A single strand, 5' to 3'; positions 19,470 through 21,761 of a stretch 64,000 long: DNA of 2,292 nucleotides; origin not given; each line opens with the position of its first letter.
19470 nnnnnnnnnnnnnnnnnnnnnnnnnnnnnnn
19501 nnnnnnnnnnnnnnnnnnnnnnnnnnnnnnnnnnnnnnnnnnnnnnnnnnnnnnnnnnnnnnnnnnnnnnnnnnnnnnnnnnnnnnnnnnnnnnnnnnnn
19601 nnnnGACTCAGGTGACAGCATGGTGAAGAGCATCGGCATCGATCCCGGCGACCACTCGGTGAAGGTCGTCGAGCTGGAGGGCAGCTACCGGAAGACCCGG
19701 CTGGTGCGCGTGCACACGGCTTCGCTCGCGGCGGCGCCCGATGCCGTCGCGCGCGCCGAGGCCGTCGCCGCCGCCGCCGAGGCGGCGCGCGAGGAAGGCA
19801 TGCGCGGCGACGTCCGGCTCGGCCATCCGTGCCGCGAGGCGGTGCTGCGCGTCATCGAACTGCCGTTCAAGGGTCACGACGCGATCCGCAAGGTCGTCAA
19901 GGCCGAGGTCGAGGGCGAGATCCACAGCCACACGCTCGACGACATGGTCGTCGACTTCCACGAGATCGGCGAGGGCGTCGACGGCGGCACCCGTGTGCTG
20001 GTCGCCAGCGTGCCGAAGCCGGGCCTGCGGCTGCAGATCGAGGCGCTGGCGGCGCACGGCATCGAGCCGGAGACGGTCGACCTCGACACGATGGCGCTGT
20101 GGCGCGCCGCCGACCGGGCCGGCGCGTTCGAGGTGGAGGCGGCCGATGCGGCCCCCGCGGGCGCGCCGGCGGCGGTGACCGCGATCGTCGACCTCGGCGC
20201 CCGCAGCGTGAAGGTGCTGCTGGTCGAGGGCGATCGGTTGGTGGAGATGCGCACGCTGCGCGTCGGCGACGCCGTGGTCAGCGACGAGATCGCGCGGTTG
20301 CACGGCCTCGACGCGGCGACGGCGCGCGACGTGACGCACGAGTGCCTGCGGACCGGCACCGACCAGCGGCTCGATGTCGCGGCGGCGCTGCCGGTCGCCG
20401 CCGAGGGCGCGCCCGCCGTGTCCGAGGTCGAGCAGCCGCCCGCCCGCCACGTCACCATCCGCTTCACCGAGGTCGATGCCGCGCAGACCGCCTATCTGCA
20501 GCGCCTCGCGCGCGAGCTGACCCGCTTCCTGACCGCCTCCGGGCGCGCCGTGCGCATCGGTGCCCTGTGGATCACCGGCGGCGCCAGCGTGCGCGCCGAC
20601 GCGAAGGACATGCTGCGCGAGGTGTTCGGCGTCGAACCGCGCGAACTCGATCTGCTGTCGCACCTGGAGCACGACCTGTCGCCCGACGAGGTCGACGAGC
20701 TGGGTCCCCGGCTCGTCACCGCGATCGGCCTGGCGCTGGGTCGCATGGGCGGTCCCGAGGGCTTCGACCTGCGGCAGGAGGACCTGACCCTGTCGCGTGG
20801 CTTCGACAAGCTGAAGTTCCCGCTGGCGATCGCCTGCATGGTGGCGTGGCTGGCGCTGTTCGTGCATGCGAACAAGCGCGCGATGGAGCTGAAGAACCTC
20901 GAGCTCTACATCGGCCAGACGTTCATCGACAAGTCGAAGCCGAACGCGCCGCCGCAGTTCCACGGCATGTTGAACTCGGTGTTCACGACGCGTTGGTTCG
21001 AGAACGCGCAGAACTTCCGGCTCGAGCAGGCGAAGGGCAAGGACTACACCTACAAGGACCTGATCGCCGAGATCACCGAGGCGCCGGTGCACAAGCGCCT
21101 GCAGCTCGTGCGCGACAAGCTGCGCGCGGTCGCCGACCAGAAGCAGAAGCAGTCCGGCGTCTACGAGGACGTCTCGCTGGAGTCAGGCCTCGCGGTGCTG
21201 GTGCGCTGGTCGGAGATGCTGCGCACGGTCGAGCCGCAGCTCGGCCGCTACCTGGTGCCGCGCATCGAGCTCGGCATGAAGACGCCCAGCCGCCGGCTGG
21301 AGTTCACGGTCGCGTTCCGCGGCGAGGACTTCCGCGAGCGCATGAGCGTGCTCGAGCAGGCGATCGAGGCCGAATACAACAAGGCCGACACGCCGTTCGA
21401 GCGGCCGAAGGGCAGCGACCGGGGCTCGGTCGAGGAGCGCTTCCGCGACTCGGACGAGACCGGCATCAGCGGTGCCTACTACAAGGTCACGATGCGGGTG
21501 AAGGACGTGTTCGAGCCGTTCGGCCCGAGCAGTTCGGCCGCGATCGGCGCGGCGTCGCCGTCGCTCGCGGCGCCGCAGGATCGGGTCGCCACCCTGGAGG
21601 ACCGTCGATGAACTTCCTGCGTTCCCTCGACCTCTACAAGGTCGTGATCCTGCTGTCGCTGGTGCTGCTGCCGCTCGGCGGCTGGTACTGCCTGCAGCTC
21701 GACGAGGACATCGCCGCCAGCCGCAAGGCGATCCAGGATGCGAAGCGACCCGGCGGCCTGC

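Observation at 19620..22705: Orphan PilM-PilN-like fusion, PilO-like protein and polytopic lipoprotein behind an ECF sigma/anti-sigma/Spy-like triad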

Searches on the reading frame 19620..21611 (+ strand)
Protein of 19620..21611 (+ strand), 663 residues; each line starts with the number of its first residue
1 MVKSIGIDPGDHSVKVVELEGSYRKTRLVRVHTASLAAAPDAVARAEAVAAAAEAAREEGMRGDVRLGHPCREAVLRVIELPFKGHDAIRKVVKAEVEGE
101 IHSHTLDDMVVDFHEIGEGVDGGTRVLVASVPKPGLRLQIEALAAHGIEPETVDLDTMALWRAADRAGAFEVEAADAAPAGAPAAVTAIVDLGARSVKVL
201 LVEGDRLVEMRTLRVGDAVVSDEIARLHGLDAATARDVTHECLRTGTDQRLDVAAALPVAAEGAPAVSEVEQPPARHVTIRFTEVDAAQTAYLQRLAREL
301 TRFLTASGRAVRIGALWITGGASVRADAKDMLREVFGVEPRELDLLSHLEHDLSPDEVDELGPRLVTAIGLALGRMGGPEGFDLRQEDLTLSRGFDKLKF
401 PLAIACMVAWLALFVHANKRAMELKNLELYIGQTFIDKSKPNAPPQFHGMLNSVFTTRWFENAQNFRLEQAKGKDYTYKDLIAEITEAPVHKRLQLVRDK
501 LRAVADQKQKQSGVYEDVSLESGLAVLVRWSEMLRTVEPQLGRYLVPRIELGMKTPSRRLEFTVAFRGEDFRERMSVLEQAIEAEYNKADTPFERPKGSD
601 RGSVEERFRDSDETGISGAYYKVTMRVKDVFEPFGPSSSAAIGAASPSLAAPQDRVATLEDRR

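Call 3: search_protein_families(library=pfam, proteins=[window:19620-21611:+], max_evalue=1)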
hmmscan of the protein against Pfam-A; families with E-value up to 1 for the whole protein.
window:19620-21611:+ (663 aa): 3 families
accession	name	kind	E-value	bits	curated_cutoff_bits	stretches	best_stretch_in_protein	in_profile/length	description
PF11104.14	PilM_2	-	1.3e-16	60.9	27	2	6-235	1-230/340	Type IV pilus assembly protein PilM;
PF14450.12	FtsA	-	0.021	15.6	31.8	1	188-314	1-110/127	Cell division protein FtsA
PF07045.17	DUF1330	-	0.023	15.5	23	1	256-292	32-68/94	Domain of unknown function (DUF1330)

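Call 4: search_protein_families(library=ncbifam, proteins=[window:19620-21611:+], max_evalue=1)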
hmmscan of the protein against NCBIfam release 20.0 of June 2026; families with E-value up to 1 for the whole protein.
window:19620-21611:+ (663 aa): 3 families
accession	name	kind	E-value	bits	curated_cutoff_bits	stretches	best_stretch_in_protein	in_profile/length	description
TIGR01175.1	pilM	subfamily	3.6e-22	78.9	133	1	4-373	5-345/348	type IV pilus assembly protein PilM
NF045709.1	Amuc_1101_fam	equivalog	1.4e-12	47.3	650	1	43-234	48-226/608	Amuc_1101 family PilM-like pilus complex protein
TIGR01174.1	ftsA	equivalog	0.14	11.2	175.85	1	188-337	199-339/371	cell division protein FtsA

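Call 7: find_homologous_proteins(query=window:19620-21611:+, max_evalue=0.001)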
Query window:19620-21611:+ (663 aa): 214 proteins with E <= 0.001 among 8000 candidates; the best 120 are listed.
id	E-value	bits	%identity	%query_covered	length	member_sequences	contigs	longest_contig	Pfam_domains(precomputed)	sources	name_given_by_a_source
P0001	0.0e+0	1451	100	100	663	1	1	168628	PF11104.15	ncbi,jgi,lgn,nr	ncbi:MAG: pilus assembly protein PilM [Planctomycetes bacterium]|nr:pilus assembly protein PilM [Pla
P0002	0.0e+0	1292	89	100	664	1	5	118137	PF11104.15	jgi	jgi:type IV pilus assembly protein PilM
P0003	0.0e+0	1237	84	100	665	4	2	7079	PF11104.15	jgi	-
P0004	0.0e+0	1227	83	100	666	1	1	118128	PF11104.15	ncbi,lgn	-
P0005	0.0e+0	1194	82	100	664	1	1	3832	PF11104.15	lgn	-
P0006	0.0e+0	1136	79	96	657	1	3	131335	PF11104.15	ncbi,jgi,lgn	jgi:Tfp pilus assembly PilM family ATPase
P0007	0.0e+0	1086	75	96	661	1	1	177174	PF11104.15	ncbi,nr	ncbi:MAG: pilus assembly protein PilM [Planctomycetes bacterium]|nr:pilus assembly protein PilM [Pla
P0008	0.0e+0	1082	72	100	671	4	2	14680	PF11104.15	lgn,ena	-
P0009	4.2e-286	969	66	100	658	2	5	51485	PF11104.15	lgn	-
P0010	1.0e-278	944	66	97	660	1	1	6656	PF11104.15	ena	-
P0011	7.0e-277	938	66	97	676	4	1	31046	PF11104.15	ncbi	-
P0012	9.6e-276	935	64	100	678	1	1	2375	PF11104.15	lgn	-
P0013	2.3e-272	924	66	98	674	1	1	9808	PF11104.15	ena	-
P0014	2.2e-269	914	65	98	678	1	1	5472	PF14450.13,PF11104.15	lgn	-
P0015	1.1e-268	911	67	98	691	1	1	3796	PF11104.15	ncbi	ncbi:MAG: pilus assembly protein PilM [Planctomycetota bacterium]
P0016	1.6e-268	911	65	96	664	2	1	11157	PF11104.15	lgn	-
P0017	9.5e-267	905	64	96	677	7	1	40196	PF11104.15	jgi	jgi:Tfp pilus assembly PilM family ATPase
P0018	1.0e-266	905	64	99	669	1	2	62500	PF11104.15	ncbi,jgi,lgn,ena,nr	ncbi:MAG TPA: pilus assembly protein PilM [Planctomycetota bacterium]|nr:pilus assembly protein PilM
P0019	9.1e-266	902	63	97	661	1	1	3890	PF11104.15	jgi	-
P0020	6.5e-265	899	64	97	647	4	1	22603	PF11104.15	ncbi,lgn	-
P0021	3.4e-264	897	64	97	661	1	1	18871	PF11104.15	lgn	-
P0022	3.6e-264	896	64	97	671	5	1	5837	PF11104.15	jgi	jgi:Tfp pilus assembly PilM family ATPase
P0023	3.0e-263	893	64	96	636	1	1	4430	PF11104.15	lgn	-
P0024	2.2e-262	891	63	100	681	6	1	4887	PF11104.15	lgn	-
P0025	9.0e-261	885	62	97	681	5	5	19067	PF11104.15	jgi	jgi:Tfp pilus assembly PilM family ATPase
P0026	3.2e-260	883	63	97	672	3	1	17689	PF11104.15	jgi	jgi:Tfp pilus assembly PilM family ATPase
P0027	4.9e-257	873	64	97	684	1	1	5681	PF11104.15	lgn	-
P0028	3.0e-256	870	63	96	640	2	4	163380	PF11104.15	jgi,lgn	jgi:Tfp pilus assembly PilM family ATPase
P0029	1.1e-254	865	61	97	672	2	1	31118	PF11104.15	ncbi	-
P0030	3.0e-254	864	62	96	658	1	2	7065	PF11104.15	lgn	-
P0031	1.5e-253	861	61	100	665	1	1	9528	PF11104.15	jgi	jgi:Tfp pilus assembly PilM family ATPase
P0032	2.1e-253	861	63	97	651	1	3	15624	PF11104.15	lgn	-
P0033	7.9e-253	859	62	97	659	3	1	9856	PF11104.15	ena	-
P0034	1.5e-252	858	61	96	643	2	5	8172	PF11104.15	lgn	-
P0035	2.7e-252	857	61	97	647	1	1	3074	PF11104.15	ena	-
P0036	5.3e-252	856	60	97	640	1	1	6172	PF11104.15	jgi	jgi:Tfp pilus assembly PilM family ATPase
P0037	1.0e-251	855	62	99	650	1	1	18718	PF11104.15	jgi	jgi:type IV pilus assembly protein PilM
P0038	2.2e-251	854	62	98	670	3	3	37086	PF11104.15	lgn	-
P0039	2.3e-251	854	62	96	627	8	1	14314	PF11104.15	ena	-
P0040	9.6e-251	852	61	96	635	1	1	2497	PF11104.15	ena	-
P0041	1.3e-250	852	61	98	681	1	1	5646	PF11104.15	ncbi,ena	-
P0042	1.2e-249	849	60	100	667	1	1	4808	PF11104.15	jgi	jgi:Tfp pilus assembly PilM family ATPase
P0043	3.2e-249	847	61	97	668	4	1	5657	PF14450.13,PF11104.15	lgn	-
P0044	1.0e-248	845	59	99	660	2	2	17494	PF11104.15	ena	-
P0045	1.2e-248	845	61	97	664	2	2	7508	PF14450.13,PF11104.15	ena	-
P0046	1.9e-248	845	62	96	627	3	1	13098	PF11104.15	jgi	jgi:Tfp pilus assembly PilM family ATPase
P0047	4.6e-248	843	61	96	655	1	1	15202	PF11104.15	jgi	-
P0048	6.7e-248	843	60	97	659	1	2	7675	PF11104.15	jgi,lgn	-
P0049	1.1e-247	842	60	97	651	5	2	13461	PF11104.15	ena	-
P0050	5.2e-247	840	60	98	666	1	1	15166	PF14450.13,PF11104.15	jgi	jgi:Tfp pilus assembly PilM family ATPase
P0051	1.4e-246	838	61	98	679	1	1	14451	PF11104.15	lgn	-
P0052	1.5e-246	838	61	96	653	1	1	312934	PF11104.15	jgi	jgi:Tfp pilus assembly PilM family ATPase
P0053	8.4e-246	836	58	98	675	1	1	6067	PF11104.15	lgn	-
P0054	9.2e-246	836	62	96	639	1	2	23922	PF11104.15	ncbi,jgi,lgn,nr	ncbi:MAG: hypothetical protein FJ265_04365 [Planctomycetes bacterium]|nr:hypothetical protein [Planc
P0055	1.2e-245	835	60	96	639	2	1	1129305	PF11104.15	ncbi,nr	ncbi:MAG: pilus assembly protein PilM [Planctomycetes bacterium]|nr:pilus assembly protein PilM [Pla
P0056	1.9e-245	835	61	95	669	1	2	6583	PF11104.15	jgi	jgi:Tfp pilus assembly PilM family ATPase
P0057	2.9e-245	834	61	97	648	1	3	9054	PF11104.15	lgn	-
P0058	7.8e-245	833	61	99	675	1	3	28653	PF11104.15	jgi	jgi:Tfp pilus assembly PilM family ATPase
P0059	2.4e-244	831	60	95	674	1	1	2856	PF11104.15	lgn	-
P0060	3.2e-244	831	60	96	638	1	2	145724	PF14450.13,PF11104.15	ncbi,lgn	-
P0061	1.1e-243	829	59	96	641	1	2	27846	PF11104.15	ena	-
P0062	3.2e-243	827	59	96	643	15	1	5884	PF11104.15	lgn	-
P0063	3.1e-242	824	60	98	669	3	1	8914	PF11104.15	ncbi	-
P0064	2.0e-241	821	59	96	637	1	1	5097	PF11104.15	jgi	jgi:Tfp pilus assembly PilM family ATPase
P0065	2.0e-241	821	59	100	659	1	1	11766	PF11104.15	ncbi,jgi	jgi:Tfp pilus assembly PilM family ATPase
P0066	2.1e-241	821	60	96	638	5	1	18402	PF14450.13,PF11104.15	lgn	-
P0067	2.4e-241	821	60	96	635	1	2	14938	PF11104.15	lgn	-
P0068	5.3e-241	820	61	96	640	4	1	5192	PF11104.15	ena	-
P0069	6.7e-241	820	59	97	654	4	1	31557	PF14450.13,PF11104.15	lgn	-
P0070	8.1e-241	819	60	96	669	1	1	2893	PF11104.15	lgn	-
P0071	1.1e-240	819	60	96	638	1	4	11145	PF11104.15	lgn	-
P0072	2.3e-240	818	58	97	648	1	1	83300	PF11104.15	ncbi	-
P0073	5.1e-240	817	60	97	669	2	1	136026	PF11104.15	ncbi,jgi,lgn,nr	ncbi:MAG: pilus assembly protein PilM [Planctomycetes bacterium]|jgi:Tfp pilus assembly PilM family 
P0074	5.3e-240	817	59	97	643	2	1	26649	PF11104.15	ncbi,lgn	ncbi:MAG: Type pilus assembly protein PilM [Planctomycetota bacterium]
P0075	7.3e-240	816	60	96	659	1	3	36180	PF11104.15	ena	-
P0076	1.3e-239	815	60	96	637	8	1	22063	PF11104.15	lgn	-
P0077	2.3e-239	815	59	98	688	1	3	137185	PF11104.15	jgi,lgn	jgi:Tfp pilus assembly PilM family ATPase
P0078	3.1e-239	814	62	96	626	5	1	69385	PF11104.15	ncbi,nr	ncbi:MAG: pilus assembly protein PilM [Planctomycetes bacterium]|nr:pilus assembly protein PilM [Pla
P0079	4.2e-239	814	58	100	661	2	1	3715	PF11104.15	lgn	-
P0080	6.3e-238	810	64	90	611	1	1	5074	PF11104.15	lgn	-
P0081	2.1e-237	808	59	97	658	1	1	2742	PF11104.15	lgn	-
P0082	5.6e-236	803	57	98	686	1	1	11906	PF11104.15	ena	-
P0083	2.0e-235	802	59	96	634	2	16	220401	PF11104.15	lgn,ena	-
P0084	8.4e-235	799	58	100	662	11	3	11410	PF11104.15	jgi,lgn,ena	jgi:Tfp pilus assembly PilM family ATPase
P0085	1.3e-234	799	59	98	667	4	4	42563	PF14450.13,PF11104.15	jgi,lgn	jgi:Tfp pilus assembly PilM family ATPase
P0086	3.8e-233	794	57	100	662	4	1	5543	PF11104.15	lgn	-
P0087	7.4e-231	786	57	97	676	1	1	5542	PF11104.15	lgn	-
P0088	1.2e-230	786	59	98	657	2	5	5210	PF11104.15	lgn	-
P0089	1.1e-228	779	59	97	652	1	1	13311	PF11104.15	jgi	jgi:Tfp pilus assembly PilM family ATPase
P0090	1.8e-227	775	58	96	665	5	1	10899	PF14450.13,PF11104.15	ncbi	-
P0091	1.8e-225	769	56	99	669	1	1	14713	PF11104.15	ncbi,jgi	jgi:type IV pilus assembly protein PilM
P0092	2.0e-224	765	56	98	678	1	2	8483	PF11104.15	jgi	-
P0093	2.6e-224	765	56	96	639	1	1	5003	PF14450.13,PF11104.15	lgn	-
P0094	3.6e-224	764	56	100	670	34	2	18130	PF11104.15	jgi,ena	jgi:Tfp pilus assembly PilM family ATPase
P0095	2.1e-223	762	56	96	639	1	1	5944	PF11104.15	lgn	-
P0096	3.3e-223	761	55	100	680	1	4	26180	PF11104.15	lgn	-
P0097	8.3e-223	760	56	97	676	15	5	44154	PF11104.15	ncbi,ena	ncbi:MAG: pilus assembly protein PilM [Planctomycetota bacterium]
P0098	1.3e-222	759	57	96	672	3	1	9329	PF11104.15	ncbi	-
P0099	2.6e-222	758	56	100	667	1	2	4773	PF11104.15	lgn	-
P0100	7.7e-222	757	58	96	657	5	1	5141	PF11104.15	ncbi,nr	ncbi:MAG: pilus assembly protein PilM [Planctomycetota bacterium]|nr:pilus assembly protein PilM [Pl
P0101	1.4e-221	756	56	97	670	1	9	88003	PF11104.15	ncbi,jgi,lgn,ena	jgi:Tfp pilus assembly PilM family ATPase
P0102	4.4e-220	751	55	97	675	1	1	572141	PF11104.15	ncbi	ncbi:MAG: pilus assembly protein PilM [Planctomycetota bacterium]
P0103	4.7e-220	751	57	96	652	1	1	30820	PF11104.15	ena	-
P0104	2.8e-219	748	55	96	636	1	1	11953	PF11104.15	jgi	jgi:Tfp pilus assembly PilM family ATPase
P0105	4.4e-219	748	56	96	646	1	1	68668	PF11104.15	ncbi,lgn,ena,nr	ncbi:MAG TPA: hypothetical protein ENI87_05895 [bacterium]|nr:hypothetical protein [bacterium]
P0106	4.8e-218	744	56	97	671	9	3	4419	PF11104.15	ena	-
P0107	1.6e-217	742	56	96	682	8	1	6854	PF11104.15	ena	-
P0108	6.7e-217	740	55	97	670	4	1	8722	PF11104.15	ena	-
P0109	7.8e-217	740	54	100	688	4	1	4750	PF11104.15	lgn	-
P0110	2.8e-216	738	56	96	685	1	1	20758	PF11104.15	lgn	-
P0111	4.1e-216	738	55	96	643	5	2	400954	PF11104.15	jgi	jgi:Tfp pilus assembly PilM family ATPase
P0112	3.8e-215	735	56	97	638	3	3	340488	PF14450.13,PF11104.15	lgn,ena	-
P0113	1.3e-213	729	54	97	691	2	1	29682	PF11104.15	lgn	-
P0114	1.9e-213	729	55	98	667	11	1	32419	PF11104.15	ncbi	-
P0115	2.7e-213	728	55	97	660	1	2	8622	PF11104.15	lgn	-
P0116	3.0e-213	728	55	98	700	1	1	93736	PF11104.15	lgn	-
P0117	4.1e-213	728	55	97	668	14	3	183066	PF11104.15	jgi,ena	-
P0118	4.6e-213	728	56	96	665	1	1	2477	PF11104.15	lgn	-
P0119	2.0e-212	726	56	96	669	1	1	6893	PF11104.15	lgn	-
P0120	2.2e-212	725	53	96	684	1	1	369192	PF11104.15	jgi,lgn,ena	-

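Call 8: find_encoding_contigs(protein=P0055, flank=10000, max_places=2)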
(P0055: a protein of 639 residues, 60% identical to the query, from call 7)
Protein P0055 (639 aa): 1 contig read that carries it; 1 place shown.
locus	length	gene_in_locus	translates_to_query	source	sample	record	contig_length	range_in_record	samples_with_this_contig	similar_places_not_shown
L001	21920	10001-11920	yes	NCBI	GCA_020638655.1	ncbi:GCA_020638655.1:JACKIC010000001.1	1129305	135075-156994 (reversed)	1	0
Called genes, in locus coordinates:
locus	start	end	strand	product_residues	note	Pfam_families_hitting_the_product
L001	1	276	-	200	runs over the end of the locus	-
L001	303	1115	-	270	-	PF02666:PS_Dcarbxylase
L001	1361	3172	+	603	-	PF00574:CLP_protease (faint), PF01343:Peptidase_S49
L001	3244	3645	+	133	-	PF11969:DcpS_C, PF01230:HIT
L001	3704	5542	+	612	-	PF13374:TPR_10 (faint), PF13428:TPR_14 (faint), PF00515:TPR_1 (faint), PF07719:TPR_2 (faint), PF13176:TPR_7 (faint), PF13424:TPR_12 (faint), PF13432:TPR_16 (faint), PF14559:TPR_19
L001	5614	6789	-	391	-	PF13365:Trypsin_2, PF00089:Trypsin (weak)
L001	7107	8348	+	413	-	PF00926:DHBP_synthase, PF00925:GTP_cyclohydro2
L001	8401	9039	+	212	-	PF07638:Sigma70_ECF, PF04542:Sigma70_r2, PF08281:Sigma70_r4_2, PF04545:Sigma70_r4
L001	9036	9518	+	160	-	-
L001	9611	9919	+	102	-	-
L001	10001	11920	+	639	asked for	PF11104:PilM_2 (weak)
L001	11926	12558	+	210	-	-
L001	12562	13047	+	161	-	-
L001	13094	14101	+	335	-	-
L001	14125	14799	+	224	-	PF03588:Leu_Phe_trans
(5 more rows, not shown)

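Call 9: find_encoding_contigs(protein=P0120, flank=10000, max_places=2)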
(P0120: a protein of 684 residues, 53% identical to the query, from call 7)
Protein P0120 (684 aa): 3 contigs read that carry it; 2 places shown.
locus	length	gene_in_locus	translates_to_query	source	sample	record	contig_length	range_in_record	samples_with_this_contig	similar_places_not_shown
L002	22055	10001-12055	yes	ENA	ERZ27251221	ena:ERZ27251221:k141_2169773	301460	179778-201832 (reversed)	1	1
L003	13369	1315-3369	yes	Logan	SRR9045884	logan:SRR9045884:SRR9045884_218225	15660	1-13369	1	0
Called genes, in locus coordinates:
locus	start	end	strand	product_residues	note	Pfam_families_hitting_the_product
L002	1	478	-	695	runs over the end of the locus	PF00069:Pkinase, PF07714:PK_Tyr_Ser-Thr, PF03781:FGE-sulfatase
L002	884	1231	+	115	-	PF08281:Sigma70_r4_2, PF04545:Sigma70_r4 (weak)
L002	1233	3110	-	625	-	PF00082:Peptidase_S8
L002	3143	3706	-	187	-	-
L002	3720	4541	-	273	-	-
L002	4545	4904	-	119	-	-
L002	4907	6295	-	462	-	PF00089:Trypsin, PF13365:Trypsin_2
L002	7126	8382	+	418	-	PF00926:DHBP_synthase, PF00925:GTP_cyclohydro2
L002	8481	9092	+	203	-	PF07638:Sigma70_ECF, PF04542:Sigma70_r2, PF08281:Sigma70_r4_2, PF04545:Sigma70_r4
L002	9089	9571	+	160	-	-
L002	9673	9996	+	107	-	-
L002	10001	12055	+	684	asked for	PF11104:PilM_2 (weak)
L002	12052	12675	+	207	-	-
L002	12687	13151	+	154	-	-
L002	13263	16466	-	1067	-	PF04542:Sigma70_r2 (weak), PF08281:Sigma70_r4_2 (weak)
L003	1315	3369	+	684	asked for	PF11104:PilM_2 (weak)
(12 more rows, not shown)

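Call 16: search_solved_structures(query=A1, max_evalue=1)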
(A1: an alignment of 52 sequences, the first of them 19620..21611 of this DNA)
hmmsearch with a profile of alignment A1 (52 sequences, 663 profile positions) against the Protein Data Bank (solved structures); distinct sequences matched with E-value up to 1: 8.
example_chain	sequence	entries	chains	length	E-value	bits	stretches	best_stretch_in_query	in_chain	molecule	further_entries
2ych_A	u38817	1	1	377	5.1e-16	61.6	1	2-375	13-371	COMPETENCE PROTEIN PILM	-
3jc8_Ma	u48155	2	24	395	2.6e-09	39.4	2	281-378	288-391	Type IV pilus biogenesis protein PilM | PilM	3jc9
5eou_A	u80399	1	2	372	5.6e-08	35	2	5-238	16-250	Type 4 fimbrial biogenesis protein PilM,Type 4 fimbrial biogenesis protein PilN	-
5eox_A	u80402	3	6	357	6.6e-08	34.8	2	5-238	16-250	Type 4 fimbrial biogenesis protein PilM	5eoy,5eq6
8w1m_A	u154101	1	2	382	0.00039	22.4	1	219-342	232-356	Chaperone protein DnaK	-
9dvi_B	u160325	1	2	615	0.00088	21.2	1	219-342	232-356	Chaperone protein DnaK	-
5oow_A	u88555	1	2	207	0.087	14.6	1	220-343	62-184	Chaperone protein DnaK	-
1t1e_A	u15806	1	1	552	0.36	12.6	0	231-345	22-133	kumamolisin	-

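Call 19: find_encoding_contigs(protein=P0001, flank=10000, max_places=2)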
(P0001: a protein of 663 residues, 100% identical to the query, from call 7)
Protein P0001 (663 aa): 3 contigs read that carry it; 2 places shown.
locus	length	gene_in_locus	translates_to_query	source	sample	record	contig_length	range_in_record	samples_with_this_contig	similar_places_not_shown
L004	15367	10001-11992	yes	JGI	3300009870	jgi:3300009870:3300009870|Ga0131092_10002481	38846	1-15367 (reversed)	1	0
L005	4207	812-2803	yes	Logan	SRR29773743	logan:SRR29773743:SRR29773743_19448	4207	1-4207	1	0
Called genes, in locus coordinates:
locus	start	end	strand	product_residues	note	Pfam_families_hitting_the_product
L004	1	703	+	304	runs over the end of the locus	PF00126:HTH_1, PF03466:LysR_substrate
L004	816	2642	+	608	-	PF01343:Peptidase_S49, PF00574:CLP_protease (faint), PF01343:Peptidase_S49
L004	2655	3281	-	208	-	PF00485:PRK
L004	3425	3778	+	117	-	PF11969:DcpS_C, PF01230:HIT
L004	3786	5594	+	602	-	PF13428:TPR_14 (faint), PF07719:TPR_2 (faint), PF13431:TPR_17 (faint), PF12569:NatA_aux_su (faint), PF13424:TPR_12 (faint), PF14559:TPR_19, PF13432:TPR_16 (weak), PF14559:TPR_19 (weak), +2 more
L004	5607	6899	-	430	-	PF13365:Trypsin_2, PF00089:Trypsin (weak)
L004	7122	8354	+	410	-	PF00926:DHBP_synthase, PF00925:GTP_cyclohydro2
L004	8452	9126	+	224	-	PF07638:Sigma70_ECF, PF04542:Sigma70_r2, PF08281:Sigma70_r4_2, PF04545:Sigma70_r4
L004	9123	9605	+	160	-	-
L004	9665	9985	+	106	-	-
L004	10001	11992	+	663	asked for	PF11104:PilM_2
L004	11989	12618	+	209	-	-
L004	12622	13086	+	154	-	-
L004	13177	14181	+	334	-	-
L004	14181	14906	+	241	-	PF03588:Leu_Phe_trans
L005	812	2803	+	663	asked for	PF11104:PilM_2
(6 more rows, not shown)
